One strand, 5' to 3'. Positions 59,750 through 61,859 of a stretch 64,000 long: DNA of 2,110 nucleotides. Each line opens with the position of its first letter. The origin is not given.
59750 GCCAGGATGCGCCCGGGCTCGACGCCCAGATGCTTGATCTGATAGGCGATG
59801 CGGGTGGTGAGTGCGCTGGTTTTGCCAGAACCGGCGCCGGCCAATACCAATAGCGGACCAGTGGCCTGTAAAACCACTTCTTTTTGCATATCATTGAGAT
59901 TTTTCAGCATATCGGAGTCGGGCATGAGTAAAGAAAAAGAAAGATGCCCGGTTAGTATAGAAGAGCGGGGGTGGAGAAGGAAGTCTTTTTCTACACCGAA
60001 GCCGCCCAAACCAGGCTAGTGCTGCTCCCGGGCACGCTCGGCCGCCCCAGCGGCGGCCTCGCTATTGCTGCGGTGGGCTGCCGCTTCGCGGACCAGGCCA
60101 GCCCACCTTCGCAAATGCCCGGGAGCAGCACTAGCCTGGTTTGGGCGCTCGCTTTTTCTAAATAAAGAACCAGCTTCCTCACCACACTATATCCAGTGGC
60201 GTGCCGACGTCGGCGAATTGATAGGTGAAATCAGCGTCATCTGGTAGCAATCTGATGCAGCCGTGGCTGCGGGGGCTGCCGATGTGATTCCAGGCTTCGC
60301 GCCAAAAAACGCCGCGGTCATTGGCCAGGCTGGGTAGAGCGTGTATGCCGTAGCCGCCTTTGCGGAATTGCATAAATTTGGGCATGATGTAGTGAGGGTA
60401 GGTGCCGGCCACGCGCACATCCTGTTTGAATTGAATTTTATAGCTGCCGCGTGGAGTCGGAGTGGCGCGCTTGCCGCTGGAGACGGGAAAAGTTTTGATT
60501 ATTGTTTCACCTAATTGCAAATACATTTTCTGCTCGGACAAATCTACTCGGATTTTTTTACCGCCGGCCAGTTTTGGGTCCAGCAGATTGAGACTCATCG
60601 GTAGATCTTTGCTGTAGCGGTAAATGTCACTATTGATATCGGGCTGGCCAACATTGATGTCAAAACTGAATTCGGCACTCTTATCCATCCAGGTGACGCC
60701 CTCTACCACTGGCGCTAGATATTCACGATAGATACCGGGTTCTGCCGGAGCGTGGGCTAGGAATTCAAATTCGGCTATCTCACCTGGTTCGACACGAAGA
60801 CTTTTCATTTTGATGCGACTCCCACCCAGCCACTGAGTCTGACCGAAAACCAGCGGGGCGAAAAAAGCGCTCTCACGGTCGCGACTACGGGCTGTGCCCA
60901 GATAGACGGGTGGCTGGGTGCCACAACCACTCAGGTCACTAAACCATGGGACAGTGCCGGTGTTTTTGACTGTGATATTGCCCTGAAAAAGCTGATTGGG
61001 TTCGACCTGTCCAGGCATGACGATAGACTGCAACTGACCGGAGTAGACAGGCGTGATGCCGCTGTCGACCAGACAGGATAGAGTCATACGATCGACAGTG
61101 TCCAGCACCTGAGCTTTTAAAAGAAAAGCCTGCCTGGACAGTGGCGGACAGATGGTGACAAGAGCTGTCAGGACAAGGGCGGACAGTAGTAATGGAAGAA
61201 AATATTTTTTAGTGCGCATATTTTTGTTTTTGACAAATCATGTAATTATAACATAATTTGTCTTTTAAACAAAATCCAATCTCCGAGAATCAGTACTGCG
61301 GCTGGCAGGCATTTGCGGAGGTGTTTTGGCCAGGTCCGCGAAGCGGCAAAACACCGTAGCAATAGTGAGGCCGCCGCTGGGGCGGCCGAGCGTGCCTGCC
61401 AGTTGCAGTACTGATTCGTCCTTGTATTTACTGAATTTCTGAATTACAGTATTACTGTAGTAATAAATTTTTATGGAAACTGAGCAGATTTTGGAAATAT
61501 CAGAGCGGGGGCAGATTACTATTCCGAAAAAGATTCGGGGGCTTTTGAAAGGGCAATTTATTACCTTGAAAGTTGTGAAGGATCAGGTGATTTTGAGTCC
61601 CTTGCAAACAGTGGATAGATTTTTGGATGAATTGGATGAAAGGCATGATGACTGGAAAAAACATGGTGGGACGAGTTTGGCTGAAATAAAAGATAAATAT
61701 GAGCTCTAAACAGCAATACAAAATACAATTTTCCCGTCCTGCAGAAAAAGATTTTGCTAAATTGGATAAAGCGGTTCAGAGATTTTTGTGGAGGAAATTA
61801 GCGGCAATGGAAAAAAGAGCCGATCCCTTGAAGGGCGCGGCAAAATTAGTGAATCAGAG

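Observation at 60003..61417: Two hairpin-enclosed copies of an 81-nt core with compensatory substitutions flank the L,D-transpeptidase gene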

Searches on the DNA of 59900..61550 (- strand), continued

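Call 88: search_with_rna_model(model_id=R2, sources=[L001, L002, L003, L004, L005, L006, L007, L008, L009, L010, L011, L012, L013, L014, L015, L016, L017, L018, L019, L020, L021, L022, L023, L024, L025, L026, L027, L028, L029, L030, L031, L032, L033, L034, L035, L036, L037, L038, L039, L040, L041, L042, L043, L044, L045, L046, L047, L048, L049, L050, L051, L052, L053, L054, L055, L056, L057, L058, L059, L060, L061, L062, L063, L064, L065, L066, L067, L068, L069, L070, L071, L072, L073, L074, L075, L076, L077, L078, L079, L080, L081, L082, L083, L084, L085, L086, L087, L088, L089, L090, L091, L092, L093, L094, L095, L096, L097, L098, L099, L100], filters=default, max_evalue=0.1)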
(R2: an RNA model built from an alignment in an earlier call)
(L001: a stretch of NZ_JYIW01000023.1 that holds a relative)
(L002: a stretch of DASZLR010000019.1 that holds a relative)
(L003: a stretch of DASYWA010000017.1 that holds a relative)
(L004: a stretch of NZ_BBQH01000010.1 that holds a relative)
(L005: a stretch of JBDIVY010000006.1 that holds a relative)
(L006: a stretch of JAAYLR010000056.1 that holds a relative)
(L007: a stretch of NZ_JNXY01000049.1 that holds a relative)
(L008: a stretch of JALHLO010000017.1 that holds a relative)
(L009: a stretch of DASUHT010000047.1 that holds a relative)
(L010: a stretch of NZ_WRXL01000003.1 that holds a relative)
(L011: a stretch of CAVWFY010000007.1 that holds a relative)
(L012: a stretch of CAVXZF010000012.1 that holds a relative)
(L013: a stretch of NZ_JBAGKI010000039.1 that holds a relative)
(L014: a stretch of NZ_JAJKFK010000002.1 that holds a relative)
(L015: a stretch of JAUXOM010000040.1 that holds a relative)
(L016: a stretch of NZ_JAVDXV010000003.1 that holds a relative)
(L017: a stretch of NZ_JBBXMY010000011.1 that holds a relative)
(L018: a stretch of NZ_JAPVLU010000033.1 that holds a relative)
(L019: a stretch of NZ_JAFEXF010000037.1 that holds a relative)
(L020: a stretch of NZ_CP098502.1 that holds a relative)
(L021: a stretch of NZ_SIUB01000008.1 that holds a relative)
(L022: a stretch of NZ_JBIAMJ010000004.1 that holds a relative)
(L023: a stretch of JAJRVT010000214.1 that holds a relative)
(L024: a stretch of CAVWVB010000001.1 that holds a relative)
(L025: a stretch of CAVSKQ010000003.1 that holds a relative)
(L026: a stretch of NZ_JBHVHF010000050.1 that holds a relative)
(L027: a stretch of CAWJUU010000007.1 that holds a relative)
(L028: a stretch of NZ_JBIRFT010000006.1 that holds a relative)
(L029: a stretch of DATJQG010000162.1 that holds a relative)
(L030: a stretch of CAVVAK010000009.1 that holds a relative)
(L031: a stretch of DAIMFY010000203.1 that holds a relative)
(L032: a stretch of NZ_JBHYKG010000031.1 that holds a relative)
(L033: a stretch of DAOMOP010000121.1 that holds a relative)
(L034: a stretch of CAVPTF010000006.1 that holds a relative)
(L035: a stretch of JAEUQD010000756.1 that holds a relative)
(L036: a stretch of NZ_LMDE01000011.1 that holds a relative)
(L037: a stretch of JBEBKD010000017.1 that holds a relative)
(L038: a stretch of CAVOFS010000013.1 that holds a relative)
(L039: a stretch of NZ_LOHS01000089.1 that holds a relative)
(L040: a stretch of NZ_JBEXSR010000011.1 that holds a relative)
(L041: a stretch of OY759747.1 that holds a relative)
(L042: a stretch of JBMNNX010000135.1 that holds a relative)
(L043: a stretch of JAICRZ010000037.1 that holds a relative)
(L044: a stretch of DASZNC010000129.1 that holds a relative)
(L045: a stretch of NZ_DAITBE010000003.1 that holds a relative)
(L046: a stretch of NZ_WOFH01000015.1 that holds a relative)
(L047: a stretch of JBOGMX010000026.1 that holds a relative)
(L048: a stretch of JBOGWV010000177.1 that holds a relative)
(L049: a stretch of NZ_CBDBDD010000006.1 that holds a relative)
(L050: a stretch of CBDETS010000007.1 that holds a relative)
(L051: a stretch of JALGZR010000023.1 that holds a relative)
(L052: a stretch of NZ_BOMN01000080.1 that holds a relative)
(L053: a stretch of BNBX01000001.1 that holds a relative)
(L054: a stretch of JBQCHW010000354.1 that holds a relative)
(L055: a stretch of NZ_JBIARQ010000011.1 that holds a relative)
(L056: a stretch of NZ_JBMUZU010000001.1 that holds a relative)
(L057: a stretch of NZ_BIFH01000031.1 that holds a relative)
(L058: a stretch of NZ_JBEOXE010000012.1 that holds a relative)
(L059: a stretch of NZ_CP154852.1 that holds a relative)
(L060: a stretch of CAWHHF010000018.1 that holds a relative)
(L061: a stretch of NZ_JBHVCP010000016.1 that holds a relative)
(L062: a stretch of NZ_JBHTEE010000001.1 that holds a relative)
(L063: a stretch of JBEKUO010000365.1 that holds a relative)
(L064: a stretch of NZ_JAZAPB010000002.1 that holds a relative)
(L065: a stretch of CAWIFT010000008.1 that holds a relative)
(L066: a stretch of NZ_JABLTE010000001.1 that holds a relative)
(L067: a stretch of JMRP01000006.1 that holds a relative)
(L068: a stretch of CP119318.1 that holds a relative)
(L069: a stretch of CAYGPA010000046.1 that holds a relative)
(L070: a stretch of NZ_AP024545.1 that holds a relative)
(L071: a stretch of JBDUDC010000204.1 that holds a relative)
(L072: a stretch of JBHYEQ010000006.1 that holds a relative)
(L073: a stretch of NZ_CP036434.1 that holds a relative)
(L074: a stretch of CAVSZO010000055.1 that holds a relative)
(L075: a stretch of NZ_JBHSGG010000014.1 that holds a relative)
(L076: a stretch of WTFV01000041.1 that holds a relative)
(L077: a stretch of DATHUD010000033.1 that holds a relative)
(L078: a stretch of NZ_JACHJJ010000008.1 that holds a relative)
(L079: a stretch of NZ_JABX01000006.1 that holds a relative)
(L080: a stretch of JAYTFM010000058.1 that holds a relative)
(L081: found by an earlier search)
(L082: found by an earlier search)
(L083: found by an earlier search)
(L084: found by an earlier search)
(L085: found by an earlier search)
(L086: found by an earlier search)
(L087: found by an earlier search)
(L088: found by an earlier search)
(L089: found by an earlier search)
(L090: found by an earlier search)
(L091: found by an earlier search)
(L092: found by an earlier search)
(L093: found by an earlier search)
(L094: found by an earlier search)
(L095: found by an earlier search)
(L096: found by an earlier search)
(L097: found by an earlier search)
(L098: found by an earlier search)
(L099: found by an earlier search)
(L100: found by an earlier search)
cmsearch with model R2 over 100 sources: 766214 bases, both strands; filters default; matches with E-value up to 0.1: 1.
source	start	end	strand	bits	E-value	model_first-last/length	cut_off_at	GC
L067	7836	7896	-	25.2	0.091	1-93/93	no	0.74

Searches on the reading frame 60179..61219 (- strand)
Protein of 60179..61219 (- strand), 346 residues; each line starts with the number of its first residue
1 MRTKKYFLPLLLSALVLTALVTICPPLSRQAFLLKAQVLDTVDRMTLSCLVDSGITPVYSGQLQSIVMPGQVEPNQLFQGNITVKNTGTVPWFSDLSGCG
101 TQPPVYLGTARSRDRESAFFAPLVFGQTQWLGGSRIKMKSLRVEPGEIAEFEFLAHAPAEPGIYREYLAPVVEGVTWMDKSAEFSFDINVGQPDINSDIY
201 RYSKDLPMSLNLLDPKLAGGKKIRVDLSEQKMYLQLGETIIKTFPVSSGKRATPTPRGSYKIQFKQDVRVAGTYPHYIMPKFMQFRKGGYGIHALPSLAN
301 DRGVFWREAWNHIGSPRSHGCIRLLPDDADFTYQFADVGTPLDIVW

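Call 15: find_encoding_contigs(protein=window:60179-61219:-, flank=10000, max_places=10)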
Protein window:60179-61219:- (346 aa): 3 contigs read that carry it; 3 places shown.
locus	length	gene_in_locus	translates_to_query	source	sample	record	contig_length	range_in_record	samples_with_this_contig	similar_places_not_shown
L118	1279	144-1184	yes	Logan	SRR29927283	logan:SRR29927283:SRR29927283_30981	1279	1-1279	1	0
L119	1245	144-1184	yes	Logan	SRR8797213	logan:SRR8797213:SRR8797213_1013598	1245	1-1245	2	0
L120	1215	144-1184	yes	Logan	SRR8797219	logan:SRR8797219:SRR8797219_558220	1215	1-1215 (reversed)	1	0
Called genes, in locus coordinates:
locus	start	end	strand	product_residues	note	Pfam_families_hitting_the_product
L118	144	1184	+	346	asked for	PF03734:YkuD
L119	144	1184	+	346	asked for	PF03734:YkuD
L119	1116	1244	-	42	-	?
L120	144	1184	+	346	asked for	PF03734:YkuD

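Call 29: find_homologous_proteins(query=window:60179-61219:-, max_evalue=1e-10)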
Query window:60179-61219:- (346 aa): 314 proteins with E <= 1e-10 among 3194 candidates; the best 120 are listed.
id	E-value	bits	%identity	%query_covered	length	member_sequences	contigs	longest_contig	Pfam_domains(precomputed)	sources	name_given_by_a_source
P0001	1.1e-235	799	100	100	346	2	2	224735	PF03734.20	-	-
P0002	6.6e-150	517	66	96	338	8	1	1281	PF03734.20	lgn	-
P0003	4.7e-148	511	66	96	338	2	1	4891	PF03734.20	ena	-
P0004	1.3e-138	480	61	99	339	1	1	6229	PF03734.20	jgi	jgi:hypothetical protein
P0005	3.5e-138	479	61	99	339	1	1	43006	PF03734.20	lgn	-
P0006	4.2e-138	478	62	97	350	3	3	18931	PF03734.20,PF16158.12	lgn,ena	-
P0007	1.9e-137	476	60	97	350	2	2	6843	PF03734.20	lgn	-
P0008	2.4e-137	476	62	99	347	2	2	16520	PF03734.20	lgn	-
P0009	3.5e-137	475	66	88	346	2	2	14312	PF03734.20,PF16158.12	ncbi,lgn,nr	ncbi:L,D-transpeptidase family protein [Candidatus Peregrinibacteria bacterium]|nr:L,D-transpeptidas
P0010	9.1e-137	474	61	96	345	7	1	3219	PF03734.20,PF16158.12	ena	-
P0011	1.8e-135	470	60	99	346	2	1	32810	PF03734.20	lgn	-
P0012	3.0e-134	466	66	88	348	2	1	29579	PF03734.20,PF16158.12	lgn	-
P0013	3.1e-133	462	58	99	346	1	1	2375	PF03734.20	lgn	-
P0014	6.2e-132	458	60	95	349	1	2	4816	PF03734.20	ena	-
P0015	4.7e-131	455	61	97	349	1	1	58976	PF03734.20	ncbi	-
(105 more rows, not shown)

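Call 32: find_encoding_contigs(protein=P0005, flank=10000, max_places=3)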
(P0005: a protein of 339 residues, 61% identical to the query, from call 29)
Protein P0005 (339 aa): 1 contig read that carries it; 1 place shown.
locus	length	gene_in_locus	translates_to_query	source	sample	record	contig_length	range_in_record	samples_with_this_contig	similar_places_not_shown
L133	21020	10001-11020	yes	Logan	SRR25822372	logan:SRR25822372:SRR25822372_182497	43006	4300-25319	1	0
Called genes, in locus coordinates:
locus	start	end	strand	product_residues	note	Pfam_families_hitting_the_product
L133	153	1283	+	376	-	PF00154:RecA_N, PF08423:Rad51, PF06745:ATPase (faint), PF01637:ATPase_2 (weak), PF27531:MT3502_N (weak), PF21096:RecA_C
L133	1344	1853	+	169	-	PF21982:RecX_HTH1 (faint), PF02631:RecX_HTH2, PF21981:RecX_HTH3 (weak)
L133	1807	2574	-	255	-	-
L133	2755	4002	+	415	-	PF08529:NusA_N, PF13184:KH_NusA_1st, PF26594:KH_NusA_2nd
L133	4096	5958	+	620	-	PF05157:MshEN (weak), PF00437:T2SSE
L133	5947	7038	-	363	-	PF02481:DNA_processg_A, PF18306:LDcluster4 (faint)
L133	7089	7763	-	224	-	PF02463:SMC_N (weak), PF00005:ABC_tran, PF13304:AAA_21 (weak)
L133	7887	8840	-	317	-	PF02899:Phage_int_SAM_1, PF13102:Phage_int_SAM_5, PF13495:Phage_int_SAM_4 (weak), PF00589:Phage_integrase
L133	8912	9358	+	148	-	PF22811:Zn_ribbon_NrdR, PF03477:ATP-cone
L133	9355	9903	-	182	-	-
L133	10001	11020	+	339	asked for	PF03734:YkuD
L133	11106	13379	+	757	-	PF00580:UvrD-helicase, PF13086:AAA_11 (faint), PF13245:AAA_19, PF01443:Viral_helicase1 (faint), PF13361:UvrD_C, PF13538:UvrD_C_2, PF21196:PcrA_UvrD_tudor (weak)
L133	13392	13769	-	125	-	-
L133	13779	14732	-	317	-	-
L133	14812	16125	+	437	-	PF13439:Glyco_transf_4, PF20706:GT4-conflict, PF00534:Glycos_transf_1, PF13692:Glyco_trans_1_4, PF13524:Glyco_trans_1_2 (weak)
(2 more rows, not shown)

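Call 33: find_encoding_contigs(protein=P0012, flank=10000, max_places=3)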
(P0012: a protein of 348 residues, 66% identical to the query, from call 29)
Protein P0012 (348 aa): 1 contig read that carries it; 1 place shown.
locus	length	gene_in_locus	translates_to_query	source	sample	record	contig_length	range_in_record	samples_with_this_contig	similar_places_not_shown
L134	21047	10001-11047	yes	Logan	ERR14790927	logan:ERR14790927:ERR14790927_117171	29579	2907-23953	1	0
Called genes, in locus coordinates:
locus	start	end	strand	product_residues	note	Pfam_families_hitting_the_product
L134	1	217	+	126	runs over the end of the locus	-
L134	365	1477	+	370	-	PF00154:RecA_N, PF08423:Rad51, PF06745:ATPase (faint), PF13481:AAA_25 (faint), PF01637:ATPase_2 (weak), PF27531:MT3502_N, PF21096:RecA_C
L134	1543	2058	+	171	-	PF02631:RecX_HTH2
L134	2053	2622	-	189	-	-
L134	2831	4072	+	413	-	PF08529:NusA_N, PF13184:KH_NusA_1st, PF26594:KH_NusA_2nd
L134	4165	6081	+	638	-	PF05157:MshEN (weak), PF00437:T2SSE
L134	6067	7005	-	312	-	PF02481:DNA_processg_A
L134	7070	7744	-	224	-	PF00931:NB-ARC (faint), PF02463:SMC_N, PF00005:ABC_tran, PF13304:AAA_21 (faint)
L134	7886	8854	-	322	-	PF02899:Phage_int_SAM_1, PF13102:Phage_int_SAM_5 (weak), PF00589:Phage_integrase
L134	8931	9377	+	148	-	PF22811:Zn_ribbon_NrdR, PF03477:ATP-cone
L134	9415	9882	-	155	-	-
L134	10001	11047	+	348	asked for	PF16158:N_BRCA1_IG (faint), PF03734:YkuD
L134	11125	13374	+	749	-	PF00580:UvrD-helicase, PF13245:AAA_19, PF01443:Viral_helicase1 (faint), PF13361:UvrD_C, PF13538:UvrD_C_2, PF21196:PcrA_UvrD_tudor (weak)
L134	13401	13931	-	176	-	-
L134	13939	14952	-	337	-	-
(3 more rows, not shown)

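Call 34: find_encoding_contigs(protein=P0011, flank=10000, max_places=3)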
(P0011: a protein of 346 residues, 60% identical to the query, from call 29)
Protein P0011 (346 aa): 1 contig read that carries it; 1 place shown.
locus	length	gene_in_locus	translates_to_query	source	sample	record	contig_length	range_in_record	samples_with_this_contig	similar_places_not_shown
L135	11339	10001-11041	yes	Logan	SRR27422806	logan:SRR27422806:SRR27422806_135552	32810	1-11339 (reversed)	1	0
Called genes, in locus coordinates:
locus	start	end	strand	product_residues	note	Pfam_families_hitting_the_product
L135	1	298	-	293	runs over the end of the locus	PF00149:Metallophos, PF13277:YmdB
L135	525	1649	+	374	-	PF00154:RecA_N, PF08423:Rad51, PF06745:ATPase (weak), PF01637:ATPase_2 (weak), PF27531:MT3502_N (weak), PF21096:RecA_C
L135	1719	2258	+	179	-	-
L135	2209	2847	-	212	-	-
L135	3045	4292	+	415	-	PF08529:NusA_N, PF00575:S1 (weak), PF13184:KH_NusA_1st, PF26594:KH_NusA_2nd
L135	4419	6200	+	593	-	PF05157:MshEN, PF00437:T2SSE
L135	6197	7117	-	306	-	PF02481:DNA_processg_A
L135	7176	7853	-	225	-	PF02463:SMC_N (faint), PF03193:RsgA_GTPase (faint), PF00005:ABC_tran, PF13304:AAA_21 (faint)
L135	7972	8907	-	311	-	PF13102:Phage_int_SAM_5 (weak), PF02899:Phage_int_SAM_1, PF00589:Phage_integrase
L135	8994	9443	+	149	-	PF22811:Zn_ribbon_NrdR, PF03477:ATP-cone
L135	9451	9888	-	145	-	-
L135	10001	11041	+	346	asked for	PF03734:YkuD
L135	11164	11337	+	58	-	?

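Call 52: find_encoding_contigs(protein=P0002, flank=10000, max_places=10)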
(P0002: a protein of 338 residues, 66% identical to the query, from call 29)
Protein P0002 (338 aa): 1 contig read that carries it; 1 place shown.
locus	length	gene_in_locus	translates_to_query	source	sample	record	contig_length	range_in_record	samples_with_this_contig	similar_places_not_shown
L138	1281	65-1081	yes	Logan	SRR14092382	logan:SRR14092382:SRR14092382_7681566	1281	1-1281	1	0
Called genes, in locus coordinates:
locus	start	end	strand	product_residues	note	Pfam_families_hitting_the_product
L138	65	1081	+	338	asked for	PF03734:YkuD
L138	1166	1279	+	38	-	?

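Call 53: find_encoding_contigs(protein=P0003, flank=10000, max_places=10)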
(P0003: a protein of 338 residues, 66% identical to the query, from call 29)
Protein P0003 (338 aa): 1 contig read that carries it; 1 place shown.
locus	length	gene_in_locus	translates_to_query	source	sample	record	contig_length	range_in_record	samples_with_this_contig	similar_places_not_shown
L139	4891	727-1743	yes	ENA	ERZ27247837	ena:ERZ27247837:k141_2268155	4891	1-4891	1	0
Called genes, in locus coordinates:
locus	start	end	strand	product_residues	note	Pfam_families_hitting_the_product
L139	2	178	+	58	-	?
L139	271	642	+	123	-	-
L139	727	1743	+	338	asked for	PF03734:YkuD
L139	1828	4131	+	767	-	PF00580:UvrD-helicase, PF13245:AAA_19, PF01443:Viral_helicase1 (faint), PF13361:UvrD_C, PF13538:UvrD_C_2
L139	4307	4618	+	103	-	-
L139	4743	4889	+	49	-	?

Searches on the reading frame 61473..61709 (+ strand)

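Call 51: search_protein_families(library=pfam, proteins=[window:61473-61709:+], max_evalue=0.001)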
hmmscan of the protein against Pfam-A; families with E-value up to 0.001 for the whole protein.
window:61473-61709:+ (78 aa): 1 family
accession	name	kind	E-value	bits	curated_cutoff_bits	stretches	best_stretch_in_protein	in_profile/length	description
PF04014.23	MazE_antitoxin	-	0.00091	19.6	24.7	0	9-45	4-44/48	Antidote-toxin recognition MazE, bacterial antitoxin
